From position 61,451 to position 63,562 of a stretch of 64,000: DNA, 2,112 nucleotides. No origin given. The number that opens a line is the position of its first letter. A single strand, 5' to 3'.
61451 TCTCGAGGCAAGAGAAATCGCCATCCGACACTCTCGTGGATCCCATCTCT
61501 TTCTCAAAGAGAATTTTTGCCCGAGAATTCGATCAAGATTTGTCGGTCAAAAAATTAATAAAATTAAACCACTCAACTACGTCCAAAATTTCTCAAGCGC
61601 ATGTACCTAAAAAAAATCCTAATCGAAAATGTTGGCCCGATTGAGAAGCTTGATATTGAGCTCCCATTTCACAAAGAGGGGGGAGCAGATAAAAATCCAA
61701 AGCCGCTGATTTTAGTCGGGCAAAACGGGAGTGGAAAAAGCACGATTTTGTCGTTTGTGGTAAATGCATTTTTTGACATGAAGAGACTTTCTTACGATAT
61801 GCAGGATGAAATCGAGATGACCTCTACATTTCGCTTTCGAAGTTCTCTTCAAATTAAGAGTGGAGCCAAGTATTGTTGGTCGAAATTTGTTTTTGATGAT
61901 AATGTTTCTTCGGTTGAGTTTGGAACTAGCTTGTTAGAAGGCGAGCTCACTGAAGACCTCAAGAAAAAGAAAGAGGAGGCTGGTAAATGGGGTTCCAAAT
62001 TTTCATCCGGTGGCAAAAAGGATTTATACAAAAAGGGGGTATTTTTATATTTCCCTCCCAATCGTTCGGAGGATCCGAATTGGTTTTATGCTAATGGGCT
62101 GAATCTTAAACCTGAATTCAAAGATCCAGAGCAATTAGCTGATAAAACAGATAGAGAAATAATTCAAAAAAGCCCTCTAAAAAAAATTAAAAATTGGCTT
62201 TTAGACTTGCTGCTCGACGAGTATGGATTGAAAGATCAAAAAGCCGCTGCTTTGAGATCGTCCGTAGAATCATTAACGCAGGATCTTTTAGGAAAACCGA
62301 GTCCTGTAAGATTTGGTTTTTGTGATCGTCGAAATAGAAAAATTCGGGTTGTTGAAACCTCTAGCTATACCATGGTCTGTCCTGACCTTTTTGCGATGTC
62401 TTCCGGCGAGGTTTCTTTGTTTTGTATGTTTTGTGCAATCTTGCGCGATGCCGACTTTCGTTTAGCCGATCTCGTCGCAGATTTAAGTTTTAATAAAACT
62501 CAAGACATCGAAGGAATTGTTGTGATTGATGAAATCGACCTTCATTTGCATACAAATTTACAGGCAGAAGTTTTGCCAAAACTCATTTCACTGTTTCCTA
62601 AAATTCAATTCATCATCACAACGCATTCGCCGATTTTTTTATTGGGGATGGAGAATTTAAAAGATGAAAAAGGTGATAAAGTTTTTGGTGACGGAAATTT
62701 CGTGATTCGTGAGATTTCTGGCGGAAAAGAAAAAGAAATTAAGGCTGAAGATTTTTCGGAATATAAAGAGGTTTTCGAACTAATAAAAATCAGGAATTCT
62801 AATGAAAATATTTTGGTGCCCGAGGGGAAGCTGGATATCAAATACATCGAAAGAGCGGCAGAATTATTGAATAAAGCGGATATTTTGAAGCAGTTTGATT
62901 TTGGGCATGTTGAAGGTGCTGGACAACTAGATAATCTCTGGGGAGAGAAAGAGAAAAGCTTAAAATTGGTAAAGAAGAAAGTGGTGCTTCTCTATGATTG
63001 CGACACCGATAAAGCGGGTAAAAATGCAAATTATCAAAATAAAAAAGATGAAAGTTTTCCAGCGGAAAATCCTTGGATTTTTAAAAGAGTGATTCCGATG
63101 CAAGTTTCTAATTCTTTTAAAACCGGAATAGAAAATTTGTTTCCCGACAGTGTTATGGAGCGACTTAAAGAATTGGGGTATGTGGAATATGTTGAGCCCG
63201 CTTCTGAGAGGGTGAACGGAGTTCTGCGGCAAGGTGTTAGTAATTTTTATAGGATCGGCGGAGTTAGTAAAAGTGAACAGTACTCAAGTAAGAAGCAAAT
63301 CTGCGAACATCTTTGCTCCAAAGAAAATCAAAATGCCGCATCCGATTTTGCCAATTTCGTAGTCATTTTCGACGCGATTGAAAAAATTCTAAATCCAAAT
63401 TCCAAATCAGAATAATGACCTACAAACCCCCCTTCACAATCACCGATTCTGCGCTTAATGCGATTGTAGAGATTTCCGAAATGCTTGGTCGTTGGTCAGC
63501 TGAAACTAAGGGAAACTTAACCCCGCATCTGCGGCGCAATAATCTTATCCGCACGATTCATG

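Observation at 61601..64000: OLD-family ATPase-Toprim gene translationally coupled to a Fic gene: candidate undescribed two-gene defence/abortive-infection module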

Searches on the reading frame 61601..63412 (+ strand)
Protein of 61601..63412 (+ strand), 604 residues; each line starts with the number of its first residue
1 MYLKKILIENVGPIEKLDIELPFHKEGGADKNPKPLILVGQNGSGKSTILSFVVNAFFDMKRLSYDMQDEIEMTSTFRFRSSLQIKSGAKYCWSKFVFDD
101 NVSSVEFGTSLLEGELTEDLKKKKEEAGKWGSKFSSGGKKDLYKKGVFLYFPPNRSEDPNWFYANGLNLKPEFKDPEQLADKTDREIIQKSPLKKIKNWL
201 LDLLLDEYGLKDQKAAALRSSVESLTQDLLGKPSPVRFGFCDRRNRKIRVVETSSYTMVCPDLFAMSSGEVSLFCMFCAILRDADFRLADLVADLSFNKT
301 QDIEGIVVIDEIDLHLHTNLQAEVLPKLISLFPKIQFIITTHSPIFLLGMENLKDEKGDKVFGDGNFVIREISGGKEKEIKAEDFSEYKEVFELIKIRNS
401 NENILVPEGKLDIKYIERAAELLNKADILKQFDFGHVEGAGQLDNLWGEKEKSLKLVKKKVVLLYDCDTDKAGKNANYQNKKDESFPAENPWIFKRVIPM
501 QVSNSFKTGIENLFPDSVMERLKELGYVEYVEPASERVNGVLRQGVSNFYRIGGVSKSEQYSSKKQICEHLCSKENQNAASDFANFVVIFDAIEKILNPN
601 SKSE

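Call 3: search_protein_families(library=pfam, proteins=[window:61601-63412:+], max_evalue=1)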
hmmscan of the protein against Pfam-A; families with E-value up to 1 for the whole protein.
window:61601-63412:+ (604 aa): 15 families
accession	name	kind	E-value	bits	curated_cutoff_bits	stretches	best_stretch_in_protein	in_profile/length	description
PF13304.12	AAA_21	-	5.7e-17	63.2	27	2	263-346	235-302/304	AAA domain, putative AbiEii toxin, Type IV TA system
PF13175.12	AAA_15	-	1.2e-12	48.6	32.1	2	299-346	324-373/374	AAA ATPase domain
PF13476.12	AAA_23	-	8.2e-09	36.8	27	1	5-200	1-176/201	AAA domain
PF02463.25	SMC_N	-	6.5e-06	26.2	40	1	33-352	24-207/220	RecF/RecN/SMC N terminal domain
PF00005.33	ABC_tran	-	0.0019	19.3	25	1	36-57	14-35/137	ABC transporter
PF13555.12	AAA_29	-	0.002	18.3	27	1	36-50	25-39/61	P-loop containing region of AAA domain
PF13401.12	AAA_22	-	0.0045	17.7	27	0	32-56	4-28/130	AAA domain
PF24883.2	NPHP3_N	-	0.0065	17.1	24.8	1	32-59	21-48/164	Nephrocystin 3, N-terminal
PF00004.35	AAA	-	0.013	16.4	21.2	0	36-62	1-26/131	ATPase family associated with various cellular activities (AAA)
PF06414.18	Zeta_toxin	-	0.025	14.4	22.3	1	30-55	13-38/199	Zeta toxin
PF00931.28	NB-ARC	-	0.035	13.8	23.5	1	32-80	17-64/248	NB-ARC domain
PF13173.12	AAA_14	-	0.041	14.3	27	0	33-74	2-43/129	AAA domain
PF24847.1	DUF7722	-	0.05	14.6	26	1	194-211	10-27/46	Domain of unknown function (DUF7722)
PF05729.18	NACHT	-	0.095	13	26.7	0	35-55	2-22/167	NACHT domain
PF18751.7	Ploopntkinase3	-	0.23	11.4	27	1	36-62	6-31/187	P-loop Nucleotide Kinase3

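Call 4: search_protein_families(library=padloc, proteins=[window:61601-63412:+], max_evalue=1)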
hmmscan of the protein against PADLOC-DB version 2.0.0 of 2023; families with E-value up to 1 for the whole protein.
window:61601-63412:+ (604 aa): 112 families (the best 25 are shown)
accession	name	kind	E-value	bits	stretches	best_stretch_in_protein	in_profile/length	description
PDLC00271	PtuA1|PtuA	-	1.5e-30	105.1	1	1-347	1-322/421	AAA ATPase domain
PDLC00280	PtuA1|PtuA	-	4.1e-27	93.3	1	1-350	1-346/445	AAA ATPase domain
PDLC00269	PtuA1|PtuA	-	7.4e-27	92.7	2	193-345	191-338/446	AAA ATPase domain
PDLC00298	PtuA1|PtuA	-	8.2e-27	92.3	2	189-352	175-330/423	AAA ATPase domain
PDLC00305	PtuA1|PtuA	-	8.6e-27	92.5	2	174-346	125-287/392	AAA ATPase domain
PDLC00268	PtuA1|PtuA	-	5.9e-26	89.8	1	14-347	5-311/411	AAA ATPase domain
PDLC00278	PtuA1|PtuA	-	2.7e-25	87.6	1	1-347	1-331/436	AAA ATPase domain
PDLC02913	ATPase_I-A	-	6.2e-25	86.3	2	279-347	341-407/508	-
PDLC00292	PtuA1|PtuA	-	9.7e-24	81.7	2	295-351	530-586/726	AAA ATPase domain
PDLC00267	PtuA1|PtuA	-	1.6e-22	78.3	1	32-347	22-329/438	AAA ATPase domain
PDLC00287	PtuA1|PtuA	-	3.3e-22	76.9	2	265-350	407-486/584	AAA ATPase domain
PDLC00295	PtuA1|PtuA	-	6.2e-22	76.3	2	286-349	275-336/451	AAA ATPase domain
PDLC00299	PtuA1|PtuA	-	6.6e-22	76.2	2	304-347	378-421/535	AAA ATPase domain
PDLC00310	PtuA1|PtuA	-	6.7e-22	76.2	2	278-347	265-334/443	AAA ATPase domain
PDLC00304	PtuA1|PtuA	-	2.2e-21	74.5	1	1-347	10-332/444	AAA ATPase domain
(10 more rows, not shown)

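Call 5: search_protein_families(library=ncbifam, proteins=[window:61601-63412:+], max_evalue=1)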
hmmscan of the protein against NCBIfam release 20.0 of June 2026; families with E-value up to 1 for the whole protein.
window:61601-63412:+ (604 aa): 14 families
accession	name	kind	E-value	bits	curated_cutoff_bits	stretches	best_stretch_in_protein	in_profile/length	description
NF041760.1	PtuA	equivalog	6.1e-24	84.8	500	2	265-347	344-420/524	retron Ec78 anti-phage system effector ATPase PtuA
NF038234.1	retron_eff_Eco8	equivalog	2.2e-06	26.6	250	2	298-347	267-325/679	retron Eco8 family effector endonuclease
TIGR04435.1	restrict_AAA_1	hypoth_equivalog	8.4e-06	24.7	300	1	18-69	20-73/568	restriction system-associated AAA family ATPase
NF000355.4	ribo_prot_ABC_F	equivalog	0.0054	15.6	380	1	35-57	341-363/499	ribosomal protection-like ABC-F family protein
NF005378.0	PRK06921.1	subfamily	0.0078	15.3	207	1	376-466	91-184/266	hypothetical protein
NF047739.1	antiphage_MADS3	equivalog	0.009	15.2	420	1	37-53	25-41/427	methylation-associated defense system AAA family ATPase MAD3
TIGR03185.1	DNA_S_dndD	equivalog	0.013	14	245.85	1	1-51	1-46/650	DNA sulfur modification protein DndD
NF003422.0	PRK04863.1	equivalog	0.013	13.1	699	1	38-78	32-73/1486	chromosome partition protein MukB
NF040873.1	AztA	equivalog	0.027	14.1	220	1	37-54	22-39/191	zinc ABC transporter ATP-binding protein AztA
TIGR02928.1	TIGR02928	subfamily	0.038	12.8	181.3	0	30-57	37-64/366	orc1/cdc6 family replication initiation protein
NF010068.0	PRK13548.1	equivalog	0.075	12.1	261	1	36-56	34-54/261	heme ABC transporter ATP-binding protein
NF008381.0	PRK11176.1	equivalog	0.12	10.7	867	1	34-64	370-399/582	lipid A ABC transporter ATP-binding protein/permease MsbA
NF002981.0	PRK03695.1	equivalog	0.18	11.2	281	1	36-53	29-46/253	vitamin B12 ABC transporter ATP-binding protein BtuD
TIGR00611.2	recf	equivalog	0.53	9.4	172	1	35-50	23-38/339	DNA replication/repair protein RecF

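Call 8: find_homologous_proteins(query=window:61601-63412:+)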
Query window:61601-63412:+ (604 aa): 1095 proteins with E <= 0.001 among 8000 candidates; the best 120 are listed.
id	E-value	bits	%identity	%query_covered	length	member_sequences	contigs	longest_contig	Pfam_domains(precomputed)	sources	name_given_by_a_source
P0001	0.0e+0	1343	99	100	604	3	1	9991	PF13175.13,PF13476.13,PF02463.26,PF13304.13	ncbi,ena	-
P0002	2.4e-270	916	100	69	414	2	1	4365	PF13175.13,PF13476.13,PF02463.26,PF13304.13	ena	-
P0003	8.6e-162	558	48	100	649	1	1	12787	PF13175.13,PF13476.13,PF02463.26,PF13304.13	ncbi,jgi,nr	ncbi:MAG: hypothetical protein FJ368_01545 [Pelagibacterales bacterium]|nr:hypothetical protein [Pel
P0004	1.9e-114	402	42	99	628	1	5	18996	PF13175.13,PF13476.13,PF02463.26,PF13304.13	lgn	-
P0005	2.3e-95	338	39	100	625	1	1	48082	PF13175.13,PF02463.26,PF13304.13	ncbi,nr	ncbi:MAG: AAA family ATPase [Proteobacteria bacterium]|nr:AAA family ATPase [Pseudomonadota bacteriu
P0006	3.3e-91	325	34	99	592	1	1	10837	PF13175.13,PF02463.26,PF13304.13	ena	-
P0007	1.6e-90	323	33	99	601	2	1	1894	PF00005.34,PF13476.13,PF02463.26,PF13304.13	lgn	-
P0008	1.3e-89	319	35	99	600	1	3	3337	PF13476.13,PF02463.26,PF13304.13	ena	-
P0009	5.7e-88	314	36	87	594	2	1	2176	PF13175.13,PF02463.26,PF13304.13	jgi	jgi:predicted ATPase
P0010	2.4e-86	309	33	99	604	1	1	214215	PF02463.26,PF13304.13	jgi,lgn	jgi:hypothetical protein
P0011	1.1e-85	307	33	99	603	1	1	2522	PF13175.13,PF13476.13,PF02463.26,PF13304.13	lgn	-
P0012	1.2e-85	306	34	99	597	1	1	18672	PF00005.34,PF13175.13,PF13476.13,PF02463.26,PF13304.13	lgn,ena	-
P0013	1.3e-85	306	35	100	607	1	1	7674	PF02463.26,PF13304.13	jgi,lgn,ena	-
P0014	2.1e-85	306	35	99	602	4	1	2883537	PF13175.13,PF13476.13,PF02463.26,PF13304.13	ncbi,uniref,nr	ncbi:AAA family ATPase [Salinivibrio costicola]|uniref:AAA family ATPase n=1 Tax=Salinivibrio costic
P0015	1.4e-84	303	33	99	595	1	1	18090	PF13175.13,PF13476.13,PF02463.26,PF13304.13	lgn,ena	-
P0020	2.2e-83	299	34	99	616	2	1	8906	PF13175.13,PF02463.26,PF13304.13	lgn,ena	-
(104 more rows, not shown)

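Call 9: find_encoding_contigs(protein=P0001, flank=10000, max_places=4)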
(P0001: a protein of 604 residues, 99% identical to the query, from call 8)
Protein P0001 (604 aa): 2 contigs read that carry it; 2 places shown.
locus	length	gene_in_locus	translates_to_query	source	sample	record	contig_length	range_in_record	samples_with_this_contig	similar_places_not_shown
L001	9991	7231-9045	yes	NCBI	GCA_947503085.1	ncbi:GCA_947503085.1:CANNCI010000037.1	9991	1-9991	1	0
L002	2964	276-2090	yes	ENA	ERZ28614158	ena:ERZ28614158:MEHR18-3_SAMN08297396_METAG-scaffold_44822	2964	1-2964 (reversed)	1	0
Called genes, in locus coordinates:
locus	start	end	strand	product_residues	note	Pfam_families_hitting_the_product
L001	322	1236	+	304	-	PF02661:Fic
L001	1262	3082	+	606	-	PF01368:DHH, PF02272:DHHA1, PF17768:RecJ_OB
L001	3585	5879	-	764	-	PF08267:Meth_synt_1, PF01717:Meth_synt_2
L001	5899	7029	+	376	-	PF07992:Pyr_redox_2, PF13738:Pyr_redox_3, PF03486:HI0933_like (weak), PF00070:Pyr_redox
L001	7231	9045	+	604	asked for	PF02463:SMC_N (faint), PF13175:AAA_15 (weak), PF13476:AAA_23, PF13304:AAA_21, PF13175:AAA_15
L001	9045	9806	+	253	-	PF02661:Fic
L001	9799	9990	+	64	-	?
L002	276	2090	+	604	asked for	PF02463:SMC_N (faint), PF13175:AAA_15 (weak), PF13476:AAA_23, PF13304:AAA_21, PF13175:AAA_15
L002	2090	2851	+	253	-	PF02661:Fic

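Call 10: find_encoding_contigs(protein=P0003, flank=6000, max_places=3)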
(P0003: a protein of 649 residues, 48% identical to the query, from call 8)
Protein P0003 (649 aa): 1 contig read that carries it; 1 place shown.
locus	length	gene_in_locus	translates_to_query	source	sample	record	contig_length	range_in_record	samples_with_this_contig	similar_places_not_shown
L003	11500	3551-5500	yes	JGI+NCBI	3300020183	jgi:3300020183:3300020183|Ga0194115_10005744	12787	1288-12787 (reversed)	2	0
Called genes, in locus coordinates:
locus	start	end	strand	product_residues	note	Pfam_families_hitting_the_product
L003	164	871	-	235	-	PF12697:Abhydrolase_6, PF00561:Abhydrolase_1, PF12146:Hydrolase_4 (weak)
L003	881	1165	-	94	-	PF01197:Ribosomal_L31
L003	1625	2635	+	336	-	PF03486:HI0933_like (faint), PF07992:Pyr_redox_2, PF13738:Pyr_redox_3, PF00070:Pyr_redox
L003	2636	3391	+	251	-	PF02661:Fic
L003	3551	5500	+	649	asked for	PF13476:AAA_23, PF02463:SMC_N (faint), PF13304:AAA_21, PF13175:AAA_15 (weak)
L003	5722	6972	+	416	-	PF12704:MacB_PCD, PF02687:FtsX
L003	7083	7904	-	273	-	PF04338:DUF481 (weak)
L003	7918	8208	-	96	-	-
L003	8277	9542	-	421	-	PF00364:Biotin_lipoyl, PF25997:BSH_YhbJ (weak), PF02817:E3_binding, PF00198:2-oxoacid_dh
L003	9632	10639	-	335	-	PF00528:BPD_transp_1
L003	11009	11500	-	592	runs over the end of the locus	PF04998:RNA_pol_Rpb1_5, PF21668:RPOC_hybrid (faint), PF01551:Peptidase_M23 (faint), PF25984:BSH_YknX (faint)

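Call 13: find_related_loci(query=A1, collection=genome_contigs, flank=5000)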
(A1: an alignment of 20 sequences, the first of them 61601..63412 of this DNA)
Query A1 (604 aa) in genome_contigs; peptide patterns used: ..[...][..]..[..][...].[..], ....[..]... (x = any residue, [..] = any of these).
600 stretches matched a pattern (row limit reached: there are more); 582 encode a relative of the query (tblastn E <= 1e-3); the best 80 are kept; 80 distinct loci.
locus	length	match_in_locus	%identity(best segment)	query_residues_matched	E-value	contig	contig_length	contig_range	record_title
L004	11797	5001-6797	36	1-597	4e-102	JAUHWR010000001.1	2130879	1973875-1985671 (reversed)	MAG: Alphaproteobacteria bacterium isolate 2_bin.29 NODE_1_length_2130879_cov_5.234665, whole genome shotgun sequence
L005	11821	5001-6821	32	1-601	2e-96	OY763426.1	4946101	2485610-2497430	MAG: Candidatus Binatia bacterium isolate bff738c7-9683-4f94-b287-c2cb1e0b670a genome assembly, chromosome: 1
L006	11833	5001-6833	33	1-601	4e-96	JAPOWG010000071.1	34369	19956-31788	MAG: Chloroflexota bacterium isolate COS2_bin_19 NODE_501_length_34369_cov_23.0249, whole genome shotgun sequence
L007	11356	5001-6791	33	1-594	1e-95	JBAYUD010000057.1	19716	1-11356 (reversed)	MAG: Desulfurivibrionaceae bacterium isolate SO_2016_LW3_26 scaffold03935_LW162_2016, whole genome shotgun sequence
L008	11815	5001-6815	33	1-595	5e-93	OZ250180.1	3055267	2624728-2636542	MAG: Dehalococcoidia bacterium isolate 83759f26-b041-4e0e-ab00-00081dda6eed genome assembly, chromosome: 1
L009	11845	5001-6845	31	1-597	1e-91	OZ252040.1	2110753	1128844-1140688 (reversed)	MAG: Nitrospirales bacterium isolate 83231f25-c8cf-40c5-a73a-07b957b23052 genome assembly, chromosome: 1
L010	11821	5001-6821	32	1-597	4e-90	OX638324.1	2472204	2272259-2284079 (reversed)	MAG: uncultured Dehalococcoidia bacterium isolate 3cc91b85-964c-4eee-822c-8c355d828f5f genome assembly, chromosome: 1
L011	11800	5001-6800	32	1-596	6e-90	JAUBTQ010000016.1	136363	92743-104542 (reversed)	Microcoleus sp. BROC3 NODE_47_length_136363_cov_21.413689, whole genome shotgun sequence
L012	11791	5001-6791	30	1-594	1e-89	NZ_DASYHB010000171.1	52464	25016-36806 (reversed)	MAG: Ensifer sp. isolate SMAG_U4229 k141_3448, whole genome shotgun sequence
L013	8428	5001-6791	32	1-598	1e-89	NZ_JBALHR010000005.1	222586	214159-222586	Gemmobacter denitrificans strain JM10B15 NODE_5_length_222586_cov_152.741646, whole genome shotgun sequence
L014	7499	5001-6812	31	1-597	4e-88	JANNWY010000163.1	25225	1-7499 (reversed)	MAG: Chthoniobacteraceae bacterium isolate VAR_34_metabat_297 VAR_34_k141_1967222, whole genome shotgun sequence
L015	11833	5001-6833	31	1-602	9e-92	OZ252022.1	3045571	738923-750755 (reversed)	MAG: Dehalococcoidia bacterium isolate 06bcde79-657e-4a1d-bd84-e3996ea03b32 genome assembly, chromosome: 1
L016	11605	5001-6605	32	1-521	3e-85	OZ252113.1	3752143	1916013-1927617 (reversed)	MAG: Acidobacteriota bacterium isolate 2c58d5ee-68e6-4fab-842c-f2a4eb34635a genome assembly, chromosome: 1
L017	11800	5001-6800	31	8-597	7e-84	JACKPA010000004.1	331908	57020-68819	MAG: Leptospiraceae bacterium isolate HK-STAS-SPIR-3 HK-STAS-SPIR-3_4, whole genome shotgun sequence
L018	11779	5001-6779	31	1-597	4e-78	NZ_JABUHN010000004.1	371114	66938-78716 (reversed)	Tabrizicola sp. SY72 KCTC62105_scaffold4, whole genome shotgun sequence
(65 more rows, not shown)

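Call 17: find_encoding_contigs(protein=P0004, flank=6000, max_places=4)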
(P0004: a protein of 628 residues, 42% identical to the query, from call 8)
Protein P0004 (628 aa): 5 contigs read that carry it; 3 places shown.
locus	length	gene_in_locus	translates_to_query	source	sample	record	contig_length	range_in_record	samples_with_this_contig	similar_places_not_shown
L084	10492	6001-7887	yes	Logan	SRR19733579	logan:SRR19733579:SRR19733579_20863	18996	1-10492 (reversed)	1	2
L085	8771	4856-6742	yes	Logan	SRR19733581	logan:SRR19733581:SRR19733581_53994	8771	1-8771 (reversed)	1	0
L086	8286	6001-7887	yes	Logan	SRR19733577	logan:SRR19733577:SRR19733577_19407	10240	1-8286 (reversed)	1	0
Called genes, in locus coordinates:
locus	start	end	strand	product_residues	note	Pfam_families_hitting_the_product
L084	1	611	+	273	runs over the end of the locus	PF18735:HEPN_RiboL-PSP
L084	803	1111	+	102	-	PF01381:HTH_3 (weak)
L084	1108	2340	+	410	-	PF13657:Couple_hipA, PF07804:HipA_C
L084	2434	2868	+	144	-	PF00293:NUDIX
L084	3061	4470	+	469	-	-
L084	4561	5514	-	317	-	PF07478:Dala_Dala_lig_C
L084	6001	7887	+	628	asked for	PF02463:SMC_N (faint), PF13175:AAA_15 (weak), PF13476:AAA_23 (weak), PF13304:AAA_21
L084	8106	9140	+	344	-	-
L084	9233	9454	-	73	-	-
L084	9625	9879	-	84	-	-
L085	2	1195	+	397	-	?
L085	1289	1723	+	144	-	PF00293:NUDIX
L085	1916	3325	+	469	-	-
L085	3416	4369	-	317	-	PF07478:Dala_Dala_lig_C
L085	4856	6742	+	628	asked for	PF02463:SMC_N (faint), PF13175:AAA_15 (weak), PF13476:AAA_23 (weak), PF13304:AAA_21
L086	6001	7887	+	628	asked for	PF02463:SMC_N (faint), PF13175:AAA_15 (weak), PF13476:AAA_23 (weak), PF13304:AAA_21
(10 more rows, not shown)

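Call 18: find_encoding_contigs(protein=P0005, flank=6000, max_places=3)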
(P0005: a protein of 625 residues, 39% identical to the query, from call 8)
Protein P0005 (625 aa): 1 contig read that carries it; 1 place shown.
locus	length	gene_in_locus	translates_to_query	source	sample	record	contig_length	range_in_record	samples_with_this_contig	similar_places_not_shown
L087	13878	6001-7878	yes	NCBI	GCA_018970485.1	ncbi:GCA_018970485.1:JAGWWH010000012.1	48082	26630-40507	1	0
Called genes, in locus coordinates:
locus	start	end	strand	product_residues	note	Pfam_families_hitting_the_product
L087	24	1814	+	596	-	PF01368:DHH, PF02272:DHHA1, PF17768:RecJ_OB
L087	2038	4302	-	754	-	PF08267:Meth_synt_1, PF01717:Meth_synt_2, PF08267:Meth_synt_1 (weak)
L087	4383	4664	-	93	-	-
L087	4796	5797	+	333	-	PF03486:HI0933_like (faint), PF07992:Pyr_redox_2, PF13738:Pyr_redox_3, PF00070:Pyr_redox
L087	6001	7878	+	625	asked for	PF02463:SMC_N (weak), PF13304:AAA_21, PF13175:AAA_15 (weak)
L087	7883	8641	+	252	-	PF02661:Fic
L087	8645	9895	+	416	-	PF12704:MacB_PCD, PF02687:FtsX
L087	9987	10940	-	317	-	PF01476:LysM, PF01551:Peptidase_M23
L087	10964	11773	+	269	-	PF06750:A24_N_bact, PF01478:Peptidase_A24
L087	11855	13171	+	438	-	PF00206:Lyase_1, PF10397:ADSL_C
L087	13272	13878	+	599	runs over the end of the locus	PF00270:DEAD, PF00271:Helicase_C, PF16124:RecQ_Zn_bind, PF09382:RQC, PF00570:HRDC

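Call 19: find_encoding_contigs(protein=P0006, flank=6000, max_places=3)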
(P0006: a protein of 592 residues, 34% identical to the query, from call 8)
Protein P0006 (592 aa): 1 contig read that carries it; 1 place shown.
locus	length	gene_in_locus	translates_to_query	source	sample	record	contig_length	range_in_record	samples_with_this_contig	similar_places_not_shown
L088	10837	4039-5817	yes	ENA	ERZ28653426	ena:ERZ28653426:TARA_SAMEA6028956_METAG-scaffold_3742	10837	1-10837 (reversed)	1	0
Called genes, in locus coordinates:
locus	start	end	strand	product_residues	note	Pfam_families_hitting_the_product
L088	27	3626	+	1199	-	PF02384:N6_Mtase (faint), PF07669:Eco57I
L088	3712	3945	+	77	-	PF09954:DUF2188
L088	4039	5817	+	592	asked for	PF02463:SMC_N (weak), PF13175:AAA_15 (faint), PF13304:AAA_21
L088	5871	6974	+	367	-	PF13784:Fic_N, PF02661:Fic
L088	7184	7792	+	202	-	PF12799:LRR_4 (faint), PF13855:LRR_8 (weak), PF23598:LRR_14, PF00560:LRR_1 (faint)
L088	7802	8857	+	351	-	-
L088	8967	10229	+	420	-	PF14306:PUA_2, PF01747:ATP-sulfurylase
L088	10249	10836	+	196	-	?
